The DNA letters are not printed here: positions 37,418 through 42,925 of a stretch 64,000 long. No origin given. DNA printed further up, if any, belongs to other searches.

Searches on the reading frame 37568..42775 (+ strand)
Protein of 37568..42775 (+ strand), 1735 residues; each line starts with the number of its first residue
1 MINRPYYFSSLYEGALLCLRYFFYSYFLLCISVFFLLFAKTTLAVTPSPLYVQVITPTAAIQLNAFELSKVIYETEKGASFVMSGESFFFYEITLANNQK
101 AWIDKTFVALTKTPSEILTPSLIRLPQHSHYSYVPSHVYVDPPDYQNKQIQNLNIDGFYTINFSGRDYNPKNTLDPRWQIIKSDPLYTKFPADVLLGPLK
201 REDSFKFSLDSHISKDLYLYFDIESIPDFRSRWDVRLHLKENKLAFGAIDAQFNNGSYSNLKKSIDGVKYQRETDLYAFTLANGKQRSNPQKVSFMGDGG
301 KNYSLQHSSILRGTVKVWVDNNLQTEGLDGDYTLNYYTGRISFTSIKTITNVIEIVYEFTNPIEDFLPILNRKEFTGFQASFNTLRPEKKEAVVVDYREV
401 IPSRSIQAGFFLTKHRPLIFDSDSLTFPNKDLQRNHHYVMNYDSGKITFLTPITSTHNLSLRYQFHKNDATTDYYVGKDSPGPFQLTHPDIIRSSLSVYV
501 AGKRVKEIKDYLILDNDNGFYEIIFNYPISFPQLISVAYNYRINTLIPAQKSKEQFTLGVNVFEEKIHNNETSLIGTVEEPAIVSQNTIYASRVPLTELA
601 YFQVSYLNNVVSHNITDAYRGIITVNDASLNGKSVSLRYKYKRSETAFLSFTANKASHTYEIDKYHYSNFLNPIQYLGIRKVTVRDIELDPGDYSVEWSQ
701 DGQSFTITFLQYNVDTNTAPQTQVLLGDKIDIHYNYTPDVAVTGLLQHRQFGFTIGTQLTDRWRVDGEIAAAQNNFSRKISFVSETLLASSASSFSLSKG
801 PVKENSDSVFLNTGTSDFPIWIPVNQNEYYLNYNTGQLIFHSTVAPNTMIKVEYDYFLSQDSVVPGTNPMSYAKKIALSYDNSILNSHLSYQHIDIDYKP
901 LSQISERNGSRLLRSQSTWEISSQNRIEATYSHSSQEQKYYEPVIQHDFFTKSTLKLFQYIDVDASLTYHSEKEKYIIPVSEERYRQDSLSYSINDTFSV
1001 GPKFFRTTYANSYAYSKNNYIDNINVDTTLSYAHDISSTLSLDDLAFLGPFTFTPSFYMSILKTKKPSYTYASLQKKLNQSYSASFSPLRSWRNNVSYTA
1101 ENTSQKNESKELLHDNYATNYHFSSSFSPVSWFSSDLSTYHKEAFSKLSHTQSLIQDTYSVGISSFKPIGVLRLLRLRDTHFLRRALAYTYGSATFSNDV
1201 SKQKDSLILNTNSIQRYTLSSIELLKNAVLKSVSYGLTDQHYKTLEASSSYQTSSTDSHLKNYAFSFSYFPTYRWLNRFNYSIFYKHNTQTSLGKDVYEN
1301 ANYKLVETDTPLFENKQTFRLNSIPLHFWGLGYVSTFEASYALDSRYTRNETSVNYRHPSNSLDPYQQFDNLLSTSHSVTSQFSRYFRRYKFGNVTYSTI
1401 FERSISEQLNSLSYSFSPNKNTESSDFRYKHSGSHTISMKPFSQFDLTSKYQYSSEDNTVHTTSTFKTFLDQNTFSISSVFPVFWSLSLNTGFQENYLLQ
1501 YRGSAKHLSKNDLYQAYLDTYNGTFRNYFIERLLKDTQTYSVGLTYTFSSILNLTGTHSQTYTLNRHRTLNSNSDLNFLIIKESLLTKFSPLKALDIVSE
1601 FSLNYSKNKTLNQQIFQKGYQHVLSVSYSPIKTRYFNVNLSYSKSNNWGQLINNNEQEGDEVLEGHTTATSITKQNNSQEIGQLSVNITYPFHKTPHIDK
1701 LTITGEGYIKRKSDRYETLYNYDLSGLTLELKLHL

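Call 26: search_protein_families(library=pfam, proteins=[window:37568-42775:+])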
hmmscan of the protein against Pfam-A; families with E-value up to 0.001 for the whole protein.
window:37568-42775:+ (1735 aa): 1 family
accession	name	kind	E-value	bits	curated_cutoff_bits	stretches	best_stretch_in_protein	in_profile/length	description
PF09343.15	DUF2460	-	0.00021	21.2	30.4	0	293-362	110-176/205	Conserved hypothetical protein 2217 (DUF2460)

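Call 39: search_protein_families(library=ncbifam, proteins=[window:37568-42775:+])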
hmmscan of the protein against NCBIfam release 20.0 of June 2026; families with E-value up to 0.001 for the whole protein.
window:37568-42775:+ (1735 aa): 0 families
